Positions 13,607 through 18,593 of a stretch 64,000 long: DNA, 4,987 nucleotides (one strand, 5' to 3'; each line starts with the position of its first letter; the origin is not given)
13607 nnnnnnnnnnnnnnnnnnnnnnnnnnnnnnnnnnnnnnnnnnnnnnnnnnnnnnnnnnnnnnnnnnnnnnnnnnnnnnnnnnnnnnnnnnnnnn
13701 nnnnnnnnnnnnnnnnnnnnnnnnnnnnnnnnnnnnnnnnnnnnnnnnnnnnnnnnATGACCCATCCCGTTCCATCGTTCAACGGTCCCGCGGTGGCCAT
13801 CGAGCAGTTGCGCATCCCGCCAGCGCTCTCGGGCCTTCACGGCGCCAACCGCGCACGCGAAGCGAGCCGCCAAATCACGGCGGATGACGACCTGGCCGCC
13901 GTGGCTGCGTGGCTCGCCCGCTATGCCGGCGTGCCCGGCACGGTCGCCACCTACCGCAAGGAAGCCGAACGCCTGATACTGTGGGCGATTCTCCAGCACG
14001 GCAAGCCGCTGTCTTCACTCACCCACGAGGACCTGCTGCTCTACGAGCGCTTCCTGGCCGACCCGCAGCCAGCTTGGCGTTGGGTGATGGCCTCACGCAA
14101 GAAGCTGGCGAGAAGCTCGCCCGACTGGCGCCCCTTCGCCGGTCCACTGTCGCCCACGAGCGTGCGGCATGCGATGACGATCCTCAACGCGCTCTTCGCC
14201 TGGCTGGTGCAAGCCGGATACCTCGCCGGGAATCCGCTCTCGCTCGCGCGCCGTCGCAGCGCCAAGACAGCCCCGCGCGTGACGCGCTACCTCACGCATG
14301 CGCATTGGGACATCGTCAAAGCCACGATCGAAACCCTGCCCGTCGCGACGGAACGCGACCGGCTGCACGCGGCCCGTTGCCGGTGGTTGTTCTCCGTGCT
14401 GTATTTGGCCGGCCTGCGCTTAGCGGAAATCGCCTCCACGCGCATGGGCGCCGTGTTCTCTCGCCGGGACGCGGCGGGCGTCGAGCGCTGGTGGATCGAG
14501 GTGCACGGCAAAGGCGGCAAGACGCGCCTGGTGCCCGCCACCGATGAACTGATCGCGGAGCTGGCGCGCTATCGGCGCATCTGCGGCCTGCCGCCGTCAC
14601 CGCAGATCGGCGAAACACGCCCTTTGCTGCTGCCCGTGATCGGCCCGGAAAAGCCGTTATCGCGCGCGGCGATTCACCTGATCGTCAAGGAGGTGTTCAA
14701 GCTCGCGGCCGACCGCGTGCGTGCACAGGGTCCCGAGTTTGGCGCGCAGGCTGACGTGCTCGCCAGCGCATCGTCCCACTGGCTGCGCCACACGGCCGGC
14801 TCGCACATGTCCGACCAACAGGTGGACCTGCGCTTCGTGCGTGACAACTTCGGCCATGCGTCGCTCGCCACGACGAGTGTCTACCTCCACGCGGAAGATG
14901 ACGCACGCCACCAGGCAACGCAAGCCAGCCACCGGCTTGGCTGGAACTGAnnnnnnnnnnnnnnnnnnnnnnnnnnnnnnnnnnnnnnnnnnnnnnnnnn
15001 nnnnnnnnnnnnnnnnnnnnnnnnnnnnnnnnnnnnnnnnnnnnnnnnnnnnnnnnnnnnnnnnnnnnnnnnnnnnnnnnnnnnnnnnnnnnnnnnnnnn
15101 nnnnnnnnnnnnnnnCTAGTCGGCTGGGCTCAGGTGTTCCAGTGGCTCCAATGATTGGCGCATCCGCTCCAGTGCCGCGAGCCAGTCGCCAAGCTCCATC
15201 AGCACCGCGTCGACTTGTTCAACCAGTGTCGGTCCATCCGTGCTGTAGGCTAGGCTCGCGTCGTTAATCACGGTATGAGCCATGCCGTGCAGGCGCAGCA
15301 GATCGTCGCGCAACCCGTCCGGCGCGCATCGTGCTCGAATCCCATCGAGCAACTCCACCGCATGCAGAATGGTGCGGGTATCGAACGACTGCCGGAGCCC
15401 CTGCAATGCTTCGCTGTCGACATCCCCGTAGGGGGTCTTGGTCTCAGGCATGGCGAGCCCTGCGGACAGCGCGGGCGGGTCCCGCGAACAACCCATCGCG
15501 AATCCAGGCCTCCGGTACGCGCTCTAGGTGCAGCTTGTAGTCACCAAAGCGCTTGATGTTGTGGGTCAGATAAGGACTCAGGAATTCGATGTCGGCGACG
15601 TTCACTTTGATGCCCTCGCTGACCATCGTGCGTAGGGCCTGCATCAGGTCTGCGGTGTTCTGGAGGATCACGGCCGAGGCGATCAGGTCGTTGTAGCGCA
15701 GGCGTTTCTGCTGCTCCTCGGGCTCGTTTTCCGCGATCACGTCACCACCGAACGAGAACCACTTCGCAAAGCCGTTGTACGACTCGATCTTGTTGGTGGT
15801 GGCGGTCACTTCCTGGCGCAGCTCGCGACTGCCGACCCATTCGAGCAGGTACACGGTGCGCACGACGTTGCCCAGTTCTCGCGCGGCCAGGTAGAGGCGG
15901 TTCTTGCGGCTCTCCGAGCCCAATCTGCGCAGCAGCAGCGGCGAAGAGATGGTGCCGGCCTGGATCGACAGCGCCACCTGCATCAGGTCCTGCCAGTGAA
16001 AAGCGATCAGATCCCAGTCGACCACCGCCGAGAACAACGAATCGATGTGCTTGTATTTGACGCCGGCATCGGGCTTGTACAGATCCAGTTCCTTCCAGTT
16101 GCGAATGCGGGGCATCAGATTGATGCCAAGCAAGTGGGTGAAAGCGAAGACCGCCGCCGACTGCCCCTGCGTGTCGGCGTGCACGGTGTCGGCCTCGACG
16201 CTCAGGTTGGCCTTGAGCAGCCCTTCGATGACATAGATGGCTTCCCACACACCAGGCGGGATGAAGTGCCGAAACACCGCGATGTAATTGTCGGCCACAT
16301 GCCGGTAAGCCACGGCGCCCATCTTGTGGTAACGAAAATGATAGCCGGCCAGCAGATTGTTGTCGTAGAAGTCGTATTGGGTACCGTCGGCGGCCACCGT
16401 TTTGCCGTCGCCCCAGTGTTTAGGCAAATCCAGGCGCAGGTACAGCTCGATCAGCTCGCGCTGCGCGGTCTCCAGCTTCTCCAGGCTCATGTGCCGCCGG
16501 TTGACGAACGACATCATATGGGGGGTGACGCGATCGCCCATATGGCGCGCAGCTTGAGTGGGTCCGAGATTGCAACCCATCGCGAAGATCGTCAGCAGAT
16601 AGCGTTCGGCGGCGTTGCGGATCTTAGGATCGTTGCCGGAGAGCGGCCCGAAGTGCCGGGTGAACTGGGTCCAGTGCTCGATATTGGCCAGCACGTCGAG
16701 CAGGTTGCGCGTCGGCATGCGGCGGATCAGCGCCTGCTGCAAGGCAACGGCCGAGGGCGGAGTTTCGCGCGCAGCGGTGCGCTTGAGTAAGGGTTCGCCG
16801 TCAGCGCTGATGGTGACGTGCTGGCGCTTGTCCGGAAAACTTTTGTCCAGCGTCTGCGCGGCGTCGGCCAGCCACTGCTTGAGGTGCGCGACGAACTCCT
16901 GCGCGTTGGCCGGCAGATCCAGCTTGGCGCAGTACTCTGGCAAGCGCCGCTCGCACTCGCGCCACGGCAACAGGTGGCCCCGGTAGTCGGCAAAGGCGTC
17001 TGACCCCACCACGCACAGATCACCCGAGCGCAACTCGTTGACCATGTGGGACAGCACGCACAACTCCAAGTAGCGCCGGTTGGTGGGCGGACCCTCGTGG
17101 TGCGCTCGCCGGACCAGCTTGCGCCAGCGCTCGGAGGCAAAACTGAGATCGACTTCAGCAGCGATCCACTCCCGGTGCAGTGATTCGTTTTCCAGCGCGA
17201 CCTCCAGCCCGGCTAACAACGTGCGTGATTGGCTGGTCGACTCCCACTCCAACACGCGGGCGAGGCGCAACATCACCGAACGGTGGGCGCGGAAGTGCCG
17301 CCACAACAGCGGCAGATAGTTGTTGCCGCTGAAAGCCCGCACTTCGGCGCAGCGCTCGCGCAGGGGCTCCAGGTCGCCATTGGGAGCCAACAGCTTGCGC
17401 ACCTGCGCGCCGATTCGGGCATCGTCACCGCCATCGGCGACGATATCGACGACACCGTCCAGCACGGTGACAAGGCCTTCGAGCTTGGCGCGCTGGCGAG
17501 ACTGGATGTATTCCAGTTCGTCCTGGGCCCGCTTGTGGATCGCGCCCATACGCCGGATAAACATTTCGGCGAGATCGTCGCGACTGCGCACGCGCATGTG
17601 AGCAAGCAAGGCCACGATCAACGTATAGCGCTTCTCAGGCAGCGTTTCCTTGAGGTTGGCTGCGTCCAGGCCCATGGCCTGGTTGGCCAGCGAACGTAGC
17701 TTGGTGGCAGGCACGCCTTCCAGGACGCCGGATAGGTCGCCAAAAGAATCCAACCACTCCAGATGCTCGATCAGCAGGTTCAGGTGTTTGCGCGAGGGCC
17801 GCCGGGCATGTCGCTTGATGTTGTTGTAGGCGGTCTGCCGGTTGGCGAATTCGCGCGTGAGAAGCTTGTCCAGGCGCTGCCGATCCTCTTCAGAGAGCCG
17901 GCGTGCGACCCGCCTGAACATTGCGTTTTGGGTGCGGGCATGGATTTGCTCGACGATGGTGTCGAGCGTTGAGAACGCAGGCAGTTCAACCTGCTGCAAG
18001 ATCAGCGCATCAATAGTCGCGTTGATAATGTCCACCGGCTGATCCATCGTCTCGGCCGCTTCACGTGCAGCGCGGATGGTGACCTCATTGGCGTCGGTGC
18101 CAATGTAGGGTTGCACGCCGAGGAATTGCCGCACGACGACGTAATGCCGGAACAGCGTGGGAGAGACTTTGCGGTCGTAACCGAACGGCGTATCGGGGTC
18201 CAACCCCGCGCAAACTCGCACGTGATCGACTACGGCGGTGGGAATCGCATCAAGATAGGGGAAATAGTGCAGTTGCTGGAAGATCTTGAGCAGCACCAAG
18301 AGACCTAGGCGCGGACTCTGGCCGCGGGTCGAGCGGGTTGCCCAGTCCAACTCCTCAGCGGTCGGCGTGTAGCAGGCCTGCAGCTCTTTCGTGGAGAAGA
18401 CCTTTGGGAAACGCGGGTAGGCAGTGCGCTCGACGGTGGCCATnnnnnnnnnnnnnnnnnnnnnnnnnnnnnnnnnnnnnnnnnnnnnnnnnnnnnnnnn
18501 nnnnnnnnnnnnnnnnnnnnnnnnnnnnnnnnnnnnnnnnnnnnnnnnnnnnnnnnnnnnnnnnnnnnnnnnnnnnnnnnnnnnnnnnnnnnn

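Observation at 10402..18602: Tn4651-group transposon inside a lysR gene, with the IR creating a new start for the truncated regulator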

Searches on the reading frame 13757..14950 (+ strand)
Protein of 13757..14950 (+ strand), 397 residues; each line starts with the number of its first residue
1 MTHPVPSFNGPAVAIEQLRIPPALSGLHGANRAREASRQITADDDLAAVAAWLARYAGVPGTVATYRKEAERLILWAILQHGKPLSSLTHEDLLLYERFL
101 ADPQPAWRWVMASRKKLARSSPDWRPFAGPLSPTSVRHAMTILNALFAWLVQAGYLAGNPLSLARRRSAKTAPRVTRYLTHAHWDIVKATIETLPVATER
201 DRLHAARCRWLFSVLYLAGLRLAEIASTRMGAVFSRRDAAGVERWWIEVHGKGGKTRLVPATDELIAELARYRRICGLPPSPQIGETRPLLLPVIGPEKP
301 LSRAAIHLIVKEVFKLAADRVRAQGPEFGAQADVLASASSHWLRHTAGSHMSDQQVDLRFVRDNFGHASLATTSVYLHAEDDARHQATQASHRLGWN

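Call 5: search_protein_families(library=pfam, proteins=[window:13757-14950:+], max_evalue=0.01)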
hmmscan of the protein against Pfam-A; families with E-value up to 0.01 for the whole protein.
window:13757-14950:+ (397 aa): 1 family
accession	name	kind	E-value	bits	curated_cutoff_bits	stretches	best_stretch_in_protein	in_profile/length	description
PF00589.27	Phage_integrase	-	5e-18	65.9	27.1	1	199-381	16-170/172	Phage integrase family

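Call 7: search_protein_families(library=ncbifam, proteins=[window:13757-14950:+], max_evalue=0.01)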
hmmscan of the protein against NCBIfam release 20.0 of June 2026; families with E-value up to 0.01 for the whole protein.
window:13757-14950:+ (397 aa): 10 families
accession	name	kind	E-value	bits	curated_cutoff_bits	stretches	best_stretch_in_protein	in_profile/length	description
TIGR02224.1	recomb_XerC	equivalog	1e-27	97.3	335.15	1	130-392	60-290/295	tyrosine recombinase XerC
TIGR02225.1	recomb_XerD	equivalog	7.1e-24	84.6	329.6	1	129-392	57-287/290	site-specific tyrosine recombinase XerD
NF001399.0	PRK00283.1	subfamily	4.2e-23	82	279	1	92-393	33-297/300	tyrosine recombinase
NF040815.2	recomb_XerA_Arch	equivalog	8.4e-19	68.2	220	1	135-385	60-260/263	site-specific tyrosine recombinase/integron integrase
NF002331.0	PRK01287.1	subfamily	1.7e-13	50.3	371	1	130-379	94-312/365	site-specific tyrosine recombinase XerC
TIGR02249.1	integrase_gron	subfamily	6.8e-11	42.1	265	1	330-381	251-302/315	integron integrase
NF003462.0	PRK05084.1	equivalog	1.4e-10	40.4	267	1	338-389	303-354/360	tyrosine recombinase XerS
NF007370.0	PRK09870.1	subfamily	2.2e-05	24.2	221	1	328-377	128-177/200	tyrosine-type DNA invertase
NF007371.0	PRK09871.1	subfamily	0.0013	18.3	222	1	328-384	123-178/198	tyrosine-type DNA invertase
NF011946.0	PRK15417.1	equivalog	0.0031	16.7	435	1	331-379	267-315/337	integron integrase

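Call 14: search_dna_similar(query=window:13757-14950:+, collection=plasmids, mode=protein, max_rows=60, rows=spread)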
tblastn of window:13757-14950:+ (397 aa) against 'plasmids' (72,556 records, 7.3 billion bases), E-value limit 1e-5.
Records with a match: 2424; places in all: 3480; records where one place covers at least 80% of the query: 1898.
Best place of each record, by identity: >=99% 4; 80-90% 10; 60-80% 24; <60% 2386.
By first word of the organism name: Klebsiella 588; Burkholderia 317; Pseudomonas 240; Ralstonia 157; Enterobacter 108; Acinetobacter 98; Escherichia 88; Citrobacter 86; Cupriavidus 55; Paraburkholderia 48; and 179 more.
By predicted mobility (MOB-suite, as given by PLSDB): conjugative 1065; non-mobilizable 851; mobilizable 508.
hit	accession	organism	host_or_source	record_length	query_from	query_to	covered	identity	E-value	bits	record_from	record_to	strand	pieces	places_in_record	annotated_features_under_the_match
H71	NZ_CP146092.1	Ralstonia sp. RRA.1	-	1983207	1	397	100%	100.0%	0e+0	770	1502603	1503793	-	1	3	none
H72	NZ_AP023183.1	Paraburkholderia sp. PGU19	Physopelta gutta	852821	1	396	100%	55.8%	8e-132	424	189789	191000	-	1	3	tyrosine-type recombinase/integrase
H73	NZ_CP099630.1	Paraburkholderia fungorum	Arabidopsis thaliana,pure culture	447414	15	397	96%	53.3%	1e-121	394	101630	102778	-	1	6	tyrosine-type recombinase/integrase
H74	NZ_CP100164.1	Burkholderia glumae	cell culture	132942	4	390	97%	39.2%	5e-46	176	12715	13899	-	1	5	site-specific integrase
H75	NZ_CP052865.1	Burkholderia glumae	rice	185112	3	390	98%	38.8%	4e-36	177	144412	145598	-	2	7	site-specific integrase | phage integrase family protein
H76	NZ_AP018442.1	Undibacterium sp. YM2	-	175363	1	389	98%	37.5%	6e-63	225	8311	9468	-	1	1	site-specific integrase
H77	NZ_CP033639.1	Burkholderia glumae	cell,broken rice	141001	13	390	95%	37.0%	5e-41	162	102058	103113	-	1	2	none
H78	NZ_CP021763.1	Ralstonia pseudosolanacearum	Solanum lycopersicum,Tomato with ...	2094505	10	391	96%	35.2%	2e-49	186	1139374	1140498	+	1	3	none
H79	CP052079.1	Ralstonia solanacearum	tomato,cell culture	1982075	10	391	96%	35.2%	2e-49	186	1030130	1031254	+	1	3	none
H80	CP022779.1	Ralstonia solanacearum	Solanum tuberosum,single cell,Potato ...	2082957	10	391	96%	35.2%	3e-49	186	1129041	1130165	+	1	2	integrase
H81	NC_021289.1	Caballeronia insecticola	-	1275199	15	384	93%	36.0%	3e-35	145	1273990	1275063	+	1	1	none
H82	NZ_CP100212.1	Burkholderia glumae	cell culture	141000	9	384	95%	35.4%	7e-47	179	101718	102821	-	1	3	phage integrase family protein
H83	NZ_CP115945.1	Ralstonia syzygii R24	Syzygium aromaticum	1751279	10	391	96%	34.7%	9e-47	178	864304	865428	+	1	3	none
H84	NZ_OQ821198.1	Klebsiella oxytoca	-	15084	16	384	93%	35.7%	3e-43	168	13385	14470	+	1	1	tnpR: Tn3-like element Tn4401 family resolvase TnpR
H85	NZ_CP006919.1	Klebsiella pneumoniae 30684/NJST258_2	Homo sapiens,urinary tract infection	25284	16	384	93%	35.7%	3e-43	168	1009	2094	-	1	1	tnpR: Tn3-like element Tn4401 family resolvase TnpR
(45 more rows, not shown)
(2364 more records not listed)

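Call 76: search_protein_families(library=padloc, proteins=[window:13757-14950:+], max_evalue=0.01)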
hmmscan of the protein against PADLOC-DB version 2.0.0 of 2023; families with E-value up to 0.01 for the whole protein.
window:13757-14950:+ (397 aa): 0 families

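Call 77: search_protein_families(library=phrogs, proteins=[window:13757-14950:+], max_evalue=0.001)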
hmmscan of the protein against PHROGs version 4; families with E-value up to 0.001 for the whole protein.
window:13757-14950:+ (397 aa): 4 families
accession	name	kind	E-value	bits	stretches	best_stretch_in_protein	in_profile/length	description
phrog_1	-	integration and excision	8.4e-35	122.1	1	15-390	149-446/611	integrase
phrog_216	-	integration and excision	4.5e-27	95.9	1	136-388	15-233/301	integrase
phrog_7269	-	integration and excision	6.6e-05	23.8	1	331-387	21-77/89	integrase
phrog_7685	-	integration and excision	0.00011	22.9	1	335-390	178-234/240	integrase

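Call 79: get_annotated_region(hit=H85, flank=4500)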
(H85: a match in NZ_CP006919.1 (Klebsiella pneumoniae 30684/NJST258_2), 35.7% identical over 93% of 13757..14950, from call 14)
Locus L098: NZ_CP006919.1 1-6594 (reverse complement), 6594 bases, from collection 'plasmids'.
description: Klebsiella pneumoniae 30684/NJST258_2 plasmid pNJST258C2, complete sequence
organism: Klebsiella pneumoniae 30684/NJST258_2 (NCBI taxid 1420013)
taxonomy: Bacteria; Pseudomonadota; Gammaproteobacteria; Enterobacterales; Enterobacteriaceae; Klebsiella; Klebsiella pneumoniae; Klebsiella pneumoniae 30684/NJST258 2
host: -; source: Homo sapiens,urinary tract infection; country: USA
typing (MOB-suite, as given by PLSDB): mobilizable; replicon ColRNAI_rep_cluster_1857; relaxase MOBC
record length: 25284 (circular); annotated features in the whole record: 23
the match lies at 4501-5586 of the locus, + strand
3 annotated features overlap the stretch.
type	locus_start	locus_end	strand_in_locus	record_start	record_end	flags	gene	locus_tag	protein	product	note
CDS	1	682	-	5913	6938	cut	istA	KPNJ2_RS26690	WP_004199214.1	IS21 family transposase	-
CDS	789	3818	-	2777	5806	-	tnpA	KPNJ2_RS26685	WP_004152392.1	Tn3-like element Tn4401 family transposase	GO:0006313 - DNA transposition [Evidence IEA]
CDS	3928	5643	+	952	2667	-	tnpR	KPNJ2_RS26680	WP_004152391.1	Tn3-like element Tn4401 family resolvase TnpR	-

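Call 81: find_related_loci(query=A4, collection=metagenome_contigs, flank=3500)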
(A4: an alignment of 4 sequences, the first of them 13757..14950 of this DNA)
Query A4 (397 aa) in metagenome_contigs; peptide patterns used: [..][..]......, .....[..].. (x = any residue, [..] = any of these).
566 stretches matched a pattern; 224 encode a relative of the query (tblastn E <= 1e-3); the best 80 are kept; 80 distinct loci.
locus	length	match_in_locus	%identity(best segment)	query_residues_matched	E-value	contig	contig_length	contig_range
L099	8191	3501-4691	87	1-397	0e+0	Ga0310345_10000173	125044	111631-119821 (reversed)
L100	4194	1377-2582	78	1-397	0e+0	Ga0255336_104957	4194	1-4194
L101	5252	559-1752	78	1-397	0e+0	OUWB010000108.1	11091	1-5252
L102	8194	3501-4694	75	1-397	0e+0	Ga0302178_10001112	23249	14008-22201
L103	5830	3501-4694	75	1-397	0e+0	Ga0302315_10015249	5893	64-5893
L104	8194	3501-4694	75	1-397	0e+0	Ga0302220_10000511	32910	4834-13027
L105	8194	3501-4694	75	1-397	0e+0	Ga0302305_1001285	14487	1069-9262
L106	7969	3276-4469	75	1-397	0e+0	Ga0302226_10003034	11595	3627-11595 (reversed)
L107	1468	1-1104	80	30-397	0e+0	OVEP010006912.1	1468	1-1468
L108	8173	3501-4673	73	11-397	0e+0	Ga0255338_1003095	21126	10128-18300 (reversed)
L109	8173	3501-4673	73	11-397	0e+0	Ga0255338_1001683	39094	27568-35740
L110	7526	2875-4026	72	13-396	0e+0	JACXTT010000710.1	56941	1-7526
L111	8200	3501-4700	72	1-396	0e+0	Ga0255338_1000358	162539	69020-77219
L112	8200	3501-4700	72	1-396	0e+0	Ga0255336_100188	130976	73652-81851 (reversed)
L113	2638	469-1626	69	15-397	0e+0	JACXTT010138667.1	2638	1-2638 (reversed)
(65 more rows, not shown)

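Call 82: search_protein_families(library=pfam, proteins=[window:13757-14950:+], max_evalue=10)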
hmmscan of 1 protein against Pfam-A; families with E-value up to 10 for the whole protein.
window:13757-14950:+ (397 aa): 1 family
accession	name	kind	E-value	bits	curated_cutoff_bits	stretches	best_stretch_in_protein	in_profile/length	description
PF00589.27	Phage_integrase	-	5e-18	65.9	27.1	1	199-381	16-170/172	Phage integrase family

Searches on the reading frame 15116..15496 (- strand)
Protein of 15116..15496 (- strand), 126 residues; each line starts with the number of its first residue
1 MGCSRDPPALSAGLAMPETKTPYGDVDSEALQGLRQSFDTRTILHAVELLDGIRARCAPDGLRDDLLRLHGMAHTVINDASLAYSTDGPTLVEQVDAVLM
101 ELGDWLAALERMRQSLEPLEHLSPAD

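Call 5: search_protein_families(library=pfam, proteins=[window:15116-15496:-], max_evalue=0.01)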
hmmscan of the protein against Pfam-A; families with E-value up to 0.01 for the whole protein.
window:15116-15496:- (126 aa): 0 families

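Call 7: search_protein_families(library=ncbifam, proteins=[window:15116-15496:-], max_evalue=0.01)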
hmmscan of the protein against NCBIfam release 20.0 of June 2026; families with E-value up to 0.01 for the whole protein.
window:15116-15496:- (126 aa): 1 family
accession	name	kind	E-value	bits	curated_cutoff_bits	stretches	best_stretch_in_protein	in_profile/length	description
NF041282.1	TnpC_regulator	equivalog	6.2e-39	132.3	100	1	21-124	1-105/105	Tn3 family transposase post-transcriptional regulator TnpC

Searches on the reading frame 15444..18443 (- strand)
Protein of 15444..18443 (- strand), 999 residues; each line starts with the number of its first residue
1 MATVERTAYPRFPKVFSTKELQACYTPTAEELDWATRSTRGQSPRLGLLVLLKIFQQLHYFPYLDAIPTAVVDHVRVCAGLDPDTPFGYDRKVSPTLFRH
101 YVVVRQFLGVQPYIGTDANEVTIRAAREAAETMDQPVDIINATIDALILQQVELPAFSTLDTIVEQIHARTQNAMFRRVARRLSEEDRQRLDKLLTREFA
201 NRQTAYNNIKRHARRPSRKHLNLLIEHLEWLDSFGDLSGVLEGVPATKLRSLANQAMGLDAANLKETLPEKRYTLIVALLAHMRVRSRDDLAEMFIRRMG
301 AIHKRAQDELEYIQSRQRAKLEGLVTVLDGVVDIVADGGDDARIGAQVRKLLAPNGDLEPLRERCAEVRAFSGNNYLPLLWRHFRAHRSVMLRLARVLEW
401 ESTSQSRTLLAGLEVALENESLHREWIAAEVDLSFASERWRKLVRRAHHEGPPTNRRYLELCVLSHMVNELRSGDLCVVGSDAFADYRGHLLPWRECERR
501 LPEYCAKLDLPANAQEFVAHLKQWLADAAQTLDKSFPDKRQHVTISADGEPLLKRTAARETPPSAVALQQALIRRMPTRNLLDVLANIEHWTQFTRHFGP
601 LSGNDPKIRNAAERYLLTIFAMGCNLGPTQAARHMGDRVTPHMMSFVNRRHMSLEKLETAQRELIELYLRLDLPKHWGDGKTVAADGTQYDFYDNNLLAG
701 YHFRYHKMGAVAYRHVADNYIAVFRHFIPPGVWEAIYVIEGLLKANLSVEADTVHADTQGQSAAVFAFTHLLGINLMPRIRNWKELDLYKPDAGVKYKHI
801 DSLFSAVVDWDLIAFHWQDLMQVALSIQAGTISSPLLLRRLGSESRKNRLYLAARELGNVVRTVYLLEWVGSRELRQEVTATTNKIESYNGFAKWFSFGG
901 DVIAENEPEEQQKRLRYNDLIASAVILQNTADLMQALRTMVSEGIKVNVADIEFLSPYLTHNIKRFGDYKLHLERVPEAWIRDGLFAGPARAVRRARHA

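Call 5: search_protein_families(library=pfam, proteins=[window:15444-18443:-], max_evalue=0.01)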
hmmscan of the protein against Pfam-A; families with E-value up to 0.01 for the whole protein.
window:15444-18443:- (999 aa): 2 families
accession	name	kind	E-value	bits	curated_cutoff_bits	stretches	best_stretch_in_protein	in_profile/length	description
PF01526.23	DDE_Tnp_Tn3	-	5.6e-138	460.4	24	1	583-969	1-389/389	Tn3 transposase DDE domain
PF13700.11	DUF4158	-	2e-31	109.6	27.4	1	4-166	5-164/165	Domain of unknown function (DUF4158)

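Call 7: search_protein_families(library=ncbifam, proteins=[window:15444-18443:-], max_evalue=0.01)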
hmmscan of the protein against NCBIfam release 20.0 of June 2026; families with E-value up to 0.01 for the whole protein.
window:15444-18443:- (999 aa): 1 family
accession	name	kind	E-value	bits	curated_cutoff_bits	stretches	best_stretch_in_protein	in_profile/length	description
NF033527.1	transpos_Tn3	equivalog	3.1e-234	780.1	500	1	16-971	1-953/954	Tn3 family transposase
